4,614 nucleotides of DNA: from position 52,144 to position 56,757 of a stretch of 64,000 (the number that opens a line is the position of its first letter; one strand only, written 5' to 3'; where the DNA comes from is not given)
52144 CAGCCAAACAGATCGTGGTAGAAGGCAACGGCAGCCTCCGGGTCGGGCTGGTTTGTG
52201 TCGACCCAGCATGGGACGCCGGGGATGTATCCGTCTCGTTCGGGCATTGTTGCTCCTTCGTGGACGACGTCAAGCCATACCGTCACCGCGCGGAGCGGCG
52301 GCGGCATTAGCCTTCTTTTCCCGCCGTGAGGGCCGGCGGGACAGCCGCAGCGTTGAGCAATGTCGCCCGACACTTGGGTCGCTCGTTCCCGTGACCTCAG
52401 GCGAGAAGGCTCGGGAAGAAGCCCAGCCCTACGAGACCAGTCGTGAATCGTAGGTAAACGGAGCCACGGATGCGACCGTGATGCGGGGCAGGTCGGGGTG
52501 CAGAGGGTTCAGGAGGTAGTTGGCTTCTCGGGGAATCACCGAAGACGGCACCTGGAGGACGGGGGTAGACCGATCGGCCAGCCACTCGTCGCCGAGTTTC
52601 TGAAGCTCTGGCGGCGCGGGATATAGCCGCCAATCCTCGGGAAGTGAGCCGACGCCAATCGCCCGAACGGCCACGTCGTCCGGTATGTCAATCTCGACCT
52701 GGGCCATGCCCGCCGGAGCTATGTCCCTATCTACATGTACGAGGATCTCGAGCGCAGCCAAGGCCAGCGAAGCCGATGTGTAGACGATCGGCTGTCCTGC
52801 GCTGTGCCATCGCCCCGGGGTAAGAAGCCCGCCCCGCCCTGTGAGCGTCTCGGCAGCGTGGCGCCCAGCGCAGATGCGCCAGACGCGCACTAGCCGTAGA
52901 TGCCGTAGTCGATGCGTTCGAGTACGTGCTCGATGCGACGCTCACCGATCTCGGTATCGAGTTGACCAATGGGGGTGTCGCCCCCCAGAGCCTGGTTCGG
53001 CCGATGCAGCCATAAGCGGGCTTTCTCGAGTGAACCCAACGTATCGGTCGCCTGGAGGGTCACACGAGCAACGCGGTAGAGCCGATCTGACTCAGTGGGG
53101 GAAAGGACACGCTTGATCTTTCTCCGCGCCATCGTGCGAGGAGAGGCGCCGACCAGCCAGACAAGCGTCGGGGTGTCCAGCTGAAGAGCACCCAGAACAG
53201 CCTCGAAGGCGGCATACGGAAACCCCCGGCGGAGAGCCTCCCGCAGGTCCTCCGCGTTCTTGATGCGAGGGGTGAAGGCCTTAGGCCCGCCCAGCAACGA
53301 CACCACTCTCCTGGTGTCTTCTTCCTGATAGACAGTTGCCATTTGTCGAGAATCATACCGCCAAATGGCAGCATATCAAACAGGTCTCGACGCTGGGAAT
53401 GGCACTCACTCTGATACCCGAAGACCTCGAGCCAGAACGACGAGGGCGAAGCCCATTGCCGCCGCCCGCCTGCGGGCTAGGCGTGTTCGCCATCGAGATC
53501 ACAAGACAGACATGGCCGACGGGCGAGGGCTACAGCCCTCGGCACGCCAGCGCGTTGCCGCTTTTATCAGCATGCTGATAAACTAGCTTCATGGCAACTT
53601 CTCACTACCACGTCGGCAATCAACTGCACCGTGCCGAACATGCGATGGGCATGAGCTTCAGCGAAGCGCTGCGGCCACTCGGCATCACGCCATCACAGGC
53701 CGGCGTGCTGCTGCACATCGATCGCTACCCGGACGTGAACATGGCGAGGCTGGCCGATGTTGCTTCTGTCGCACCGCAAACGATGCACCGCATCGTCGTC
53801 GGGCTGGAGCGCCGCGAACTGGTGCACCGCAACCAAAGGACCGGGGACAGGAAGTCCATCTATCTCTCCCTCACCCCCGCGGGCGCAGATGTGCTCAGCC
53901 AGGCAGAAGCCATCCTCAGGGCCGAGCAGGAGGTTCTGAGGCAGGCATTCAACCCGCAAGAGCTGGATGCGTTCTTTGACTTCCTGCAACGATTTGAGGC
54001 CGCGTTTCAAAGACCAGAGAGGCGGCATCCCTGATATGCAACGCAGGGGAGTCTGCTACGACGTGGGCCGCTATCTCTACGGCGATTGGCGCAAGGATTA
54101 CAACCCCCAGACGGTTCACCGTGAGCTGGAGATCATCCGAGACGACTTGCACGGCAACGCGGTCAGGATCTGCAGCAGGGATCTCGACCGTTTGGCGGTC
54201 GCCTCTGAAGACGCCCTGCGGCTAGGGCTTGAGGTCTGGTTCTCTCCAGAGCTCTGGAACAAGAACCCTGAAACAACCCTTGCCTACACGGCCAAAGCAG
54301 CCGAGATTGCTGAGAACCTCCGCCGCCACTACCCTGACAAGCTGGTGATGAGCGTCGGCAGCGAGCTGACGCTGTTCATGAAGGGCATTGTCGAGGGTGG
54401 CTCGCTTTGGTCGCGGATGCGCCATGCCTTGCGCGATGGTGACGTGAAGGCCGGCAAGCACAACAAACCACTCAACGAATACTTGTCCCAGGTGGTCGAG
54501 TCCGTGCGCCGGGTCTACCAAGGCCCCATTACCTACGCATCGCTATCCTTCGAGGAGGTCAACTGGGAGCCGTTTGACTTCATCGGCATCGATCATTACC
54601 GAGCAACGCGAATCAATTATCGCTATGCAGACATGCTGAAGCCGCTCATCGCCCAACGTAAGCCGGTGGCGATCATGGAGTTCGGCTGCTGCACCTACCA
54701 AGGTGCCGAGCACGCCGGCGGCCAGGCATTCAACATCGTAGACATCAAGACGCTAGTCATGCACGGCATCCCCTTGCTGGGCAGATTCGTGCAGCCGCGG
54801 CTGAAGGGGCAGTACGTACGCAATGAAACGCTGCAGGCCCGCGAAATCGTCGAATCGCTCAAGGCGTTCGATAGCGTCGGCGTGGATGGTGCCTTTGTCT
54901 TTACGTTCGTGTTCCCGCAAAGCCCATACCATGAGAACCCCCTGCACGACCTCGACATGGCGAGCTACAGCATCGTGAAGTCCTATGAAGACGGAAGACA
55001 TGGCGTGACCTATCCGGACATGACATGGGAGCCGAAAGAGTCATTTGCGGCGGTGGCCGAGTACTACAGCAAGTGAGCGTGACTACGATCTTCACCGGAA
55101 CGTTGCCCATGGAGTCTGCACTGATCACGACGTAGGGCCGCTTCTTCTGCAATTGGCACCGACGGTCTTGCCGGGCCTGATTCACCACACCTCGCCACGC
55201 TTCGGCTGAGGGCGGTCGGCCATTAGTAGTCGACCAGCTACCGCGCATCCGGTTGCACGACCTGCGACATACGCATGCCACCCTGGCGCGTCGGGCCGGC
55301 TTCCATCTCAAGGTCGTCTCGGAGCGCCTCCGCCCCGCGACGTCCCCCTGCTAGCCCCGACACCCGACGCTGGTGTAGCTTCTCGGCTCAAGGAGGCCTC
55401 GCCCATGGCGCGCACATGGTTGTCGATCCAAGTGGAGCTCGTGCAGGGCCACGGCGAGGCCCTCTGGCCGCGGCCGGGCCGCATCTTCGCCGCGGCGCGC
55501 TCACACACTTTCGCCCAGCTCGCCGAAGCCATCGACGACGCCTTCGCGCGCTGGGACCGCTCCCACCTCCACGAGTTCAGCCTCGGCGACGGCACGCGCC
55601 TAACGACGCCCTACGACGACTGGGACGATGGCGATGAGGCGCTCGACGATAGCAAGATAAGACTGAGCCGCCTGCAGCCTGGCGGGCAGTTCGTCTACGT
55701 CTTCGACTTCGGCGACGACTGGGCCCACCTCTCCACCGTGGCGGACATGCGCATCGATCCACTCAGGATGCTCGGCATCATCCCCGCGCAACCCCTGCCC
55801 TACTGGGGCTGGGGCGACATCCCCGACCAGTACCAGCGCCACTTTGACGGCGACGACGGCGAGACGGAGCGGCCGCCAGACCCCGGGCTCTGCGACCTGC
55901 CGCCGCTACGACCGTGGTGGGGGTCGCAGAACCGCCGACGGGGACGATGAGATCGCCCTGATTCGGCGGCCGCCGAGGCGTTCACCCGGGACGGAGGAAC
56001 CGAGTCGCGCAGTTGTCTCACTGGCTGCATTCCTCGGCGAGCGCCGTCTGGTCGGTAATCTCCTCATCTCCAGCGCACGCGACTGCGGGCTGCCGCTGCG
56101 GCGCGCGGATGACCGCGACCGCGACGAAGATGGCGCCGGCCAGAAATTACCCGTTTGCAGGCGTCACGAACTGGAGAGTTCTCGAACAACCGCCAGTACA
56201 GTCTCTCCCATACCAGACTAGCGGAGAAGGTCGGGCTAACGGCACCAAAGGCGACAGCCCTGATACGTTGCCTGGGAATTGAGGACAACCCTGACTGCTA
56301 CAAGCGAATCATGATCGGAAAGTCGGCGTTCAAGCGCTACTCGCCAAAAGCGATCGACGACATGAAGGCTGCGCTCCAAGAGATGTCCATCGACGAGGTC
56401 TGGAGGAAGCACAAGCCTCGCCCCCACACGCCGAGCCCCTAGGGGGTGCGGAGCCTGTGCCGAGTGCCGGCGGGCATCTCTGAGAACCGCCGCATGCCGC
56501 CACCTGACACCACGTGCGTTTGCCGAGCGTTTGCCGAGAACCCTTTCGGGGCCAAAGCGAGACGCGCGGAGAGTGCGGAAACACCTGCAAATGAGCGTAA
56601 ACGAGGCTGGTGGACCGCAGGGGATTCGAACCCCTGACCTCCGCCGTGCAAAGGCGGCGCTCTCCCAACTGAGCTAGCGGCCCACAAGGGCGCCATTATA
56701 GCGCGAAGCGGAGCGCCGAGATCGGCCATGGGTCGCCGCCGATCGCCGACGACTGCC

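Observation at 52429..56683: Decayed integrative islet at tRNA-Ala: RES/Xre TA, MarR plus operator, hydrolase, integrase remnant, pRiA4b-ORF3-like and HTH genes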

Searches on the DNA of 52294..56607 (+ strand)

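Call 52: search_dna_similar(query=window:52294-56607:+, collection=plasmids, mode=distant, max_rows=15)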
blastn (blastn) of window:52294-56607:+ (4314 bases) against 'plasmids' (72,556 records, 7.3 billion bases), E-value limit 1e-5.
Records with a match: 23; places in all: 24; records where one place covers at least 80% of the query: 0.
Best place of each record, by identity: 60-80% 23.
By first word of the organism name: Rhodococcus 10; Arthrobacter 8; Streptomyces 4; Pseudonocardia 1.
By predicted mobility (MOB-suite, as given by PLSDB): non-mobilizable 11; mobilizable 8; conjugative 4.
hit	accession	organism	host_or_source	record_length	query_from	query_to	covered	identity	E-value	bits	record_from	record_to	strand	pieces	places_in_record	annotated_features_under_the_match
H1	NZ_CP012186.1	Pseudonocardia sp. EC080619-01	Apterostigma dentigerum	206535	3112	3629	12%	72.2%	9e-66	260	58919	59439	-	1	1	hypothetical protein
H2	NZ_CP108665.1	Streptomyces globisporus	-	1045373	3113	3629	12%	69.7%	3e-52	216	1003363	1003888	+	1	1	record has no annotation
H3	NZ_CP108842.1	Streptomyces chartreusis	-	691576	3113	3629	12%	68.9%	3e-46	196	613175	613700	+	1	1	hypothetical protein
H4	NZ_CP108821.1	Streptomyces chartreusis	-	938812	3113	3629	12%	68.9%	3e-46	196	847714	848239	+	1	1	hypothetical protein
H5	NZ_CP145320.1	Rhodococcus ruber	-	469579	3112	3571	11%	67.0%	1e-20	111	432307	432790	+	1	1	hypothetical protein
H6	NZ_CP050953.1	Rhodococcus sp. DMU1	cell culture,activated sludge in our lab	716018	3112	3566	11%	66.8%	1e-20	112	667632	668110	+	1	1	UPF0158 family protein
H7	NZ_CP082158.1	Rhodococcus opacus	bacterial isolate,soil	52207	3112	3589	7%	73.5%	2e-11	154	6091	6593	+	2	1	UPF0158 family protein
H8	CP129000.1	Rhodococcus opacus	sludge,sludge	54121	3112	3589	7%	73.5%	2e-11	154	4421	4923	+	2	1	UPF0158 family protein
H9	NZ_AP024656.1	Arthrobacter sp. NicSoilB8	-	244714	3112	3571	6%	75.0%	2e-17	166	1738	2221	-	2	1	UPF0158 family protein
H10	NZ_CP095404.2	Rhodococcus opacus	Whole organism,nitrophenolics and ...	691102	3112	3569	6%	73.5%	2e-11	145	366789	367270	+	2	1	UPF0158 family protein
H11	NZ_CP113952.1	Rhodococcus sp. JS3073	culture,soil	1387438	3112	3569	6%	73.5%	2e-11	145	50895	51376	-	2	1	record has no annotation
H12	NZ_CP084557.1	Arthrobacter sp. FW306-05-C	isolate,terrestrial sediment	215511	3112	3547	6%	74.4%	3e-15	157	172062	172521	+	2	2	UPF0158 family protein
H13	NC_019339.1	Arthrobacter sp. J3.49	heavy aromatic hydrocarbon contaminated ...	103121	3112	3300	4%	72.5%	8e-16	95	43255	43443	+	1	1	UPF0158 family protein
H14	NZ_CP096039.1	Rhodococcus pyridinivorans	cell culture,soil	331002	3112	3304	4%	70.6%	7e-10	76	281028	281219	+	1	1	hypothetical protein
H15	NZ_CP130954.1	Rhodococcus opacus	cell culture,Sod-podzolic soil ...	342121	3112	3299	4%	72.1%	3e-14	91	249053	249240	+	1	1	UPF0158 family protein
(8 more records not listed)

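Call 53: search_dna_similar(query=window:52294-56607:+, collection=phages, mode=distant, max_rows=10)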
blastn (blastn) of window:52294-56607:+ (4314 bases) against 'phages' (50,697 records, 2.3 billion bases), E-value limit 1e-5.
No match.

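Call 54: get_annotated_region(hit=H1, flank=6000)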
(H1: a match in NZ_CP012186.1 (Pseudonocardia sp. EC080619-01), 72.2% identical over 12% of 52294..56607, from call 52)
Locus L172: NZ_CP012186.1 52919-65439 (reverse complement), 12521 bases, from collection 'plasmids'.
description: Pseudonocardia sp. EC080619-01 plasmid pBCI1-1, complete sequence
organism: Pseudonocardia sp. EC080619-01 (NCBI taxid 1096856)
taxonomy: Bacteria; Actinomycetota; Actinomycetes; Pseudonocardiales; Pseudonocardiaceae; Pseudonocardia; Pseudonocardia sp. EC080619-01
host: -; source: Apterostigma dentigerum; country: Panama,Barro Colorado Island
typing (MOB-suite, as given by PLSDB): mobilizable; relaxase MOBF
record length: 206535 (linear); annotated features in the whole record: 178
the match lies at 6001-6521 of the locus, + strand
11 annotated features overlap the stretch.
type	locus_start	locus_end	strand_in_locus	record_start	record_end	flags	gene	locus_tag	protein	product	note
CDS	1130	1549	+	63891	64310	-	-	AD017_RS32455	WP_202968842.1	helix-turn-helix domain-containing protein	-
CDS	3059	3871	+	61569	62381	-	-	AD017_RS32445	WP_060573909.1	AAA family ATPase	-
CDS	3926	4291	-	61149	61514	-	-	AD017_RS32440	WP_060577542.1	hypothetical protein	-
CDS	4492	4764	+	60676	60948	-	-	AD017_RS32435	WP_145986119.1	hypothetical protein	-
CDS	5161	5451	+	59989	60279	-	-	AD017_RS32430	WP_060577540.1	hypothetical protein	-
CDS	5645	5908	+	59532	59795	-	-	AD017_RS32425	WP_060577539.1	hypothetical protein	-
CDS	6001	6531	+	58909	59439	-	-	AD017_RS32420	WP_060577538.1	hypothetical protein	-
CDS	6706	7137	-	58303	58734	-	-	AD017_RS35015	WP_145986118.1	hypothetical protein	-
CDS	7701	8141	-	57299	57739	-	-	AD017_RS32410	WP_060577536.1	hypothetical protein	-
CDS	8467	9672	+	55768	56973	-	-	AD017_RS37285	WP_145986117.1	hypothetical protein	-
CDS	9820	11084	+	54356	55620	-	-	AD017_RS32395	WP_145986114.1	IS3 family transposase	-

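Call 55: get_annotated_region(hit=H3, flank=6000)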
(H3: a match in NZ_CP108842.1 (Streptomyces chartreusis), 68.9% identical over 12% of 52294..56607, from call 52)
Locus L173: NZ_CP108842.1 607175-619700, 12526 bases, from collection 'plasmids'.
description: Streptomyces chartreusis strain NBC_00851 plasmid unnamed2, complete sequence
organism: Streptomyces chartreusis (NCBI taxid 1969)
taxonomy: Bacteria; Actinomycetota; Actinomycetes; Kitasatosporales; Streptomycetaceae; Streptomyces; Streptomyces chartreusis
host: -; source: -; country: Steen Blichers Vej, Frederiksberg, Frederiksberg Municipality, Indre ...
typing (MOB-suite, as given by PLSDB): non-mobilizable; replicon rep_cluster_1910
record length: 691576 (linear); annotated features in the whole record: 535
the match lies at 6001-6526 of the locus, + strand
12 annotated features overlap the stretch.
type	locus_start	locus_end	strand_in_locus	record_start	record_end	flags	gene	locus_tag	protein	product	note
CDS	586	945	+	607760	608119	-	-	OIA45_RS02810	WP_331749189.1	hypothetical protein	-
CDS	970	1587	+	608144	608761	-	-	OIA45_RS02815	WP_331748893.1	TetR/AcrR family transcriptional regulator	GO:0006355 - regulation of DNA-templated transcription [Evidence IEA]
CDS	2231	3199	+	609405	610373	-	-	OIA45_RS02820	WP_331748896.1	hypothetical protein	-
CDS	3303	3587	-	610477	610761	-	-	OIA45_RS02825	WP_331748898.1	hypothetical protein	-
CDS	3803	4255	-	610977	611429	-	-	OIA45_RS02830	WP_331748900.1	hypothetical protein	-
CDS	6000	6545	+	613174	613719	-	-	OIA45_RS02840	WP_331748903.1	hypothetical protein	-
CDS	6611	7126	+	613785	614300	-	-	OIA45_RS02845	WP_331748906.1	hypothetical protein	-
CDS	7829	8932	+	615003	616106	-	-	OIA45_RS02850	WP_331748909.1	DUF4192 domain-containing protein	-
CDS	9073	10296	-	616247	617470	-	-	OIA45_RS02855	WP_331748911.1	DNA sulfur modification protein DndB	-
CDS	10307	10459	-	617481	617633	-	-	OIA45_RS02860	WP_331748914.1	hypothetical protein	-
CDS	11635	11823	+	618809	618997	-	-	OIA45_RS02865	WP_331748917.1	hypothetical protein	-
CDS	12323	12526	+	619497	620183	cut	-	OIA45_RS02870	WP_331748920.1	hypothetical protein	-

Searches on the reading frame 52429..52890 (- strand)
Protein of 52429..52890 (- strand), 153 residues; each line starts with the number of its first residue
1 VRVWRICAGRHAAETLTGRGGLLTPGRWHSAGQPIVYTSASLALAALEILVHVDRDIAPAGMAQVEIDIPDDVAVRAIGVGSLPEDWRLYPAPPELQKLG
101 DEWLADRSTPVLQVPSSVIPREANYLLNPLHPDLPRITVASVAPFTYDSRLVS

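Call 10: search_protein_families(library=pfam, proteins=[window:52429-52890:-], max_evalue=0.01)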
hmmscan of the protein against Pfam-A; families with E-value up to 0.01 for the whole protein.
window:52429-52890:- (153 aa): 1 family
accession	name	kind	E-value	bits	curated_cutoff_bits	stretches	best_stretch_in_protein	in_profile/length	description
PF08808.17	RES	-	5.3e-30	105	23.2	1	2-148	1-157/157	RES domain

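Call 15: find_encoding_contigs(protein=window:52429-52890:-, flank=10000, max_places=10)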
Protein window:52429-52890:- (153 aa): no gene with exactly this product is on record in the collection.

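Call 44: search_protein_families(library=ncbifam, proteins=[window:52429-52890:-], max_evalue=0.01)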
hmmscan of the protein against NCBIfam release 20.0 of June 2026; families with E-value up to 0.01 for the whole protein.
window:52429-52890:- (153 aa): 1 family
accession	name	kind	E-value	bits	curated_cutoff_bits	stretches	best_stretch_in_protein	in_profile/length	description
NF049844.1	Res_ParT_toxin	subfamily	7.1e-48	162.1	110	1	4-151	1-147/147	type II RES/Xre toxin-antitoxin system toxin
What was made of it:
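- Checked: RES toxin 52429-52890(-): Pfam RES 5e-30 (call 10), NCBIfam Res_ParT_toxin 7e-48 (call 44).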

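Call 50: search_protein_families(library=padloc, proteins=[window:52429-52890:-], max_evalue=0.01)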
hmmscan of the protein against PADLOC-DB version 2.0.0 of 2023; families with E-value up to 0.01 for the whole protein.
window:52429-52890:- (153 aa): 0 families

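Call 51: search_protein_families(library=phrogs, proteins=[window:52429-52890:-], max_evalue=0.01)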
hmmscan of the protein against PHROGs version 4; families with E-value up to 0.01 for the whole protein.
window:52429-52890:- (153 aa): 0 families

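Call 74: search_solved_structures(query=window:52429-52890:-, max_evalue=0.001, show_alignments=2)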
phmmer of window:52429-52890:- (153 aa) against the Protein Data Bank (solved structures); distinct sequences matched with E-value up to 0.001: 5.
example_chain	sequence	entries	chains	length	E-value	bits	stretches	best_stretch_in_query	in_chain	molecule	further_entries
6d0h_A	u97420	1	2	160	2.2e-28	102.4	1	3-152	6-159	ParT: COG5654 (RES domain) toxin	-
6d0i_A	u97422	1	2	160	4.1e-28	101.6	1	3-152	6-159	ParT: COG5654 (RES domain) toxin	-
9r35_A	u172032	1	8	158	3.6e-24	88.7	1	4-151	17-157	Toxin Res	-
6gw6_A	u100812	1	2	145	1.3e-23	86.9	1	3-151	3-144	RES toxin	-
8gug_A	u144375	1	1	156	4.7e-20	75.4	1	1-151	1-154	RES domain-containing protein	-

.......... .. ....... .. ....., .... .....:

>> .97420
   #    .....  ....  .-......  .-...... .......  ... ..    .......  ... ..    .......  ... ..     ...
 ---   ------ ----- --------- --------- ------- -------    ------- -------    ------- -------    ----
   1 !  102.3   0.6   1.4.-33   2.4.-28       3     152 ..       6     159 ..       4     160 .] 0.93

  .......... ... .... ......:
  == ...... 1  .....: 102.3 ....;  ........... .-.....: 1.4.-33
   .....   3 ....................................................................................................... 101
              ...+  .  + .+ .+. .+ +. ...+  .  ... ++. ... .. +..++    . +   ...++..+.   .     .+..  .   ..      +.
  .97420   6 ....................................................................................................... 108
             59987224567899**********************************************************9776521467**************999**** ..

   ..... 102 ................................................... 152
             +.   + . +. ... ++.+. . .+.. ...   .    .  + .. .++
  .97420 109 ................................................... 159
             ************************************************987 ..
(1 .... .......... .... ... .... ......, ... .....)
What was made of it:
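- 52429..52890 (-): RES-domain toxin, ParT-like, full length, with the GRW / LE / VPS motif positions kept. Pfam RES 5.3e-30 (call 10); NCBIfam Res_ParT_toxin 7.1e-48 (call 44); PDB 6D0H ParT 2.2e-28 with alignment (call 74).
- On RES-Xre (ParST/MbcTA) type II toxin-antitoxin: The alignment to ParT keeps GRW, LE and VPS (call 74).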

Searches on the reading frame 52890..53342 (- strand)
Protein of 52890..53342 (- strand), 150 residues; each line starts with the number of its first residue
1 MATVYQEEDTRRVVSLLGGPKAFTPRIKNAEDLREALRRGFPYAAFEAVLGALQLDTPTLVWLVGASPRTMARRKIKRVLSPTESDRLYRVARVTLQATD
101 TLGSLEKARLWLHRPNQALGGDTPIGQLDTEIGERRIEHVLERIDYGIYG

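Call 10: search_protein_families(library=pfam, proteins=[window:52890-53342:-], max_evalue=0.01)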
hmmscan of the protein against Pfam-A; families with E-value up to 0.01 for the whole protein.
window:52890-53342:- (150 aa): 2 families
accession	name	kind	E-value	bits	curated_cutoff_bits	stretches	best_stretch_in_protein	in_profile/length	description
PF09722.15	Xre_MbcA_ParS_C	-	2.2e-15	56.8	24.5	1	97-147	1-51/51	Antitoxin Xre/MbcA/ParS C-terminal toxin-binding domain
PF20432.4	Xre-like-HTH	-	5.4e-09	36.7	25.8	1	32-93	1-63/63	Antitoxin Xre-like helix-turn-helix domain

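Call 44: search_protein_families(library=ncbifam, proteins=[window:52890-53342:-], max_evalue=0.01)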
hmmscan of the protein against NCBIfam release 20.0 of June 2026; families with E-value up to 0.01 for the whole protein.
window:52890-53342:- (150 aa): 2 families
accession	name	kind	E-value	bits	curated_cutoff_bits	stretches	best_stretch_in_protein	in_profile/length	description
NF049845.1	Xre_ParS_antitoxin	subfamily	7.1e-30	103.4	90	1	40-149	1-111/112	type II RES/Xre toxin-antitoxin system antitoxin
TIGR02293.1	TAS_TIGR02293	hypoth_equivalog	1.5e-26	92.7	57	1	29-149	11-132/133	putative toxin-antitoxin system antitoxin component, TIGR02293 family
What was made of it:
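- Checked: Xre antitoxin 52890-53342(-): Pfam Xre_MbcA_ParS_C 2e-15 (call 10), NCBIfam Xre_ParS 7e-30 (call 44).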

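Call 50: search_protein_families(library=padloc, proteins=[window:52890-53342:-], max_evalue=0.01)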
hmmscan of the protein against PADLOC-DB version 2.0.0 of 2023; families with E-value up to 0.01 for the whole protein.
window:52890-53342:- (150 aa): 0 families

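Call 51: search_protein_families(library=phrogs, proteins=[window:52890-53342:-], max_evalue=0.01)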
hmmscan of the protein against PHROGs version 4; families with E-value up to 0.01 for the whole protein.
window:52890-53342:- (150 aa): 0 families

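Call 75: search_solved_structures(query=window:52890-53342:-, max_evalue=0.001)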
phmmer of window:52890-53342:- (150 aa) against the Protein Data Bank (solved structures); distinct sequences matched with E-value up to 0.001: 2.
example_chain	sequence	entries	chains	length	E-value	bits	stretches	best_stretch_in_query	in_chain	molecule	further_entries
6gw6_B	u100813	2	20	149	3.2e-09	40.4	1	75-147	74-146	Xre antitoxin | XRE anti-toxin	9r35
8gug_B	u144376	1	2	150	1.7e-06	31.6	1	27-149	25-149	DUF2384 domain-containing protein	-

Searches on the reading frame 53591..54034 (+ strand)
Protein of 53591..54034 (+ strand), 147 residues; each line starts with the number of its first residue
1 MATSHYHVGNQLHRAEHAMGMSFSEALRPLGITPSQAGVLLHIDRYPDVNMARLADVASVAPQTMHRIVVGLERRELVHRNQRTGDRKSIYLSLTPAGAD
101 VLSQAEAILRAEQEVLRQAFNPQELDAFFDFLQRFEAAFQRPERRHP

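Call 10: search_protein_families(library=pfam, proteins=[window:53591-54034:+], max_evalue=0.01)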
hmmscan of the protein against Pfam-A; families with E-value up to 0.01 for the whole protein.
window:53591-54034:+ (147 aa): 4 families
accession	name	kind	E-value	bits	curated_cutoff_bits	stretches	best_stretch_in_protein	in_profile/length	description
PF12802.13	MarR_2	-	3.5e-10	40.3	27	1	30-88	1-60/61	MarR family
PF01047.28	MarR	-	1.7e-09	37.9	24.6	1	32-90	1-59/59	MarR family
PF25213.1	HVO_A0261_N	-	3.3e-05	24.1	35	1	38-110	15-79/86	HVO_A0261 N-terminal domain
PF13463.12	HTH_27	-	0.00011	22.8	22.2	1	33-98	2-68/68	Winged helix DNA-binding domain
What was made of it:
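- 53591..54034 (+): MarR-family repressor, first gene of the two-gene cassette. Pfam MarR_2 3.5e-10 and MarR 1.7e-9 (call 10).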

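Call 44: search_protein_families(library=ncbifam, proteins=[window:53591-54034:+], max_evalue=0.01)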
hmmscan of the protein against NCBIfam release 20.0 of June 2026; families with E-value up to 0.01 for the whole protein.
window:53591-54034:+ (147 aa): 10 families
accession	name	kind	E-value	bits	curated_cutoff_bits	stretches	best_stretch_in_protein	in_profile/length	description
NF053777.1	Saro0803TransReg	equivalog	1.3e-17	63.8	200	1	8-135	11-138/140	Saro_0803 family transcriptional regulator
TIGR02337.1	HpaR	equivalog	6.4e-13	48.7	121.2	1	11-134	5-128/130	homoprotocatechuate degradation operon regulator HpaR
NF002926.0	PRK03573.1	equivalog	5e-07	29.7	120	1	8-138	5-136/144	transcriptional regulator SlyA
NF045593.1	bilirub_TF_BilQ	equivalog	6.3e-07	29.2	125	1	25-135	21-131/135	bilirubin utilization transcriptional regulator BilQ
NF008565.1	PRK11512.1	equivalog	2.3e-05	24.4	240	1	23-109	29-115/144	multiple antibiotic resistance transcriptional regulator MarR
NF052438.1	TransRegRv0880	equivalog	3.4e-05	23.7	220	1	50-120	50-117/143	Rv0880 family HTH-type transcriptional regulator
NF041230.1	BagL_FevM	exception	5.4e-05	23.2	230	1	10-107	18-113/145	MarR family transcriptional regulator BagL/FevM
NF052638.1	TransRegOhrRVib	equivalog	0.00035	20.3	200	1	11-109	14-112/141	transcriptional regulator OhrR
NF008122.0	PRK10870.1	equivalog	0.0017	18.1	157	1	66-117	89-137/176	transcriptional repressor MprA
NF045644.1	TransRegBhcR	equivalog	0.0043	16.4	350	1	40-85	32-77/267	HTH-type transcriptional regulator BhcR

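Call 50: search_protein_families(library=padloc, proteins=[window:53591-54034:+], max_evalue=0.01)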
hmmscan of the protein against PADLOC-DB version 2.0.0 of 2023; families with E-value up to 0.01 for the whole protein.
window:53591-54034:+ (147 aa): 1 family
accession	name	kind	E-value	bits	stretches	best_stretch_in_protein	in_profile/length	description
PDLC03922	MkoB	-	0.00038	17.8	1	34-114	29-101/610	-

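Call 51: search_protein_families(library=phrogs, proteins=[window:53591-54034:+], max_evalue=0.01)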
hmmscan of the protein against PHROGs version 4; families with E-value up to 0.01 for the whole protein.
window:53591-54034:+ (147 aa): 2 families
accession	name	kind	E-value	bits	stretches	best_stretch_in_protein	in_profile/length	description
phrog_11961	-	unknown function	2.7e-07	31.3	1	10-120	14-123/150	-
phrog_12817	-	transcription regulation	0.00096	20.1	1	36-103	75-141/151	transcriptional regulator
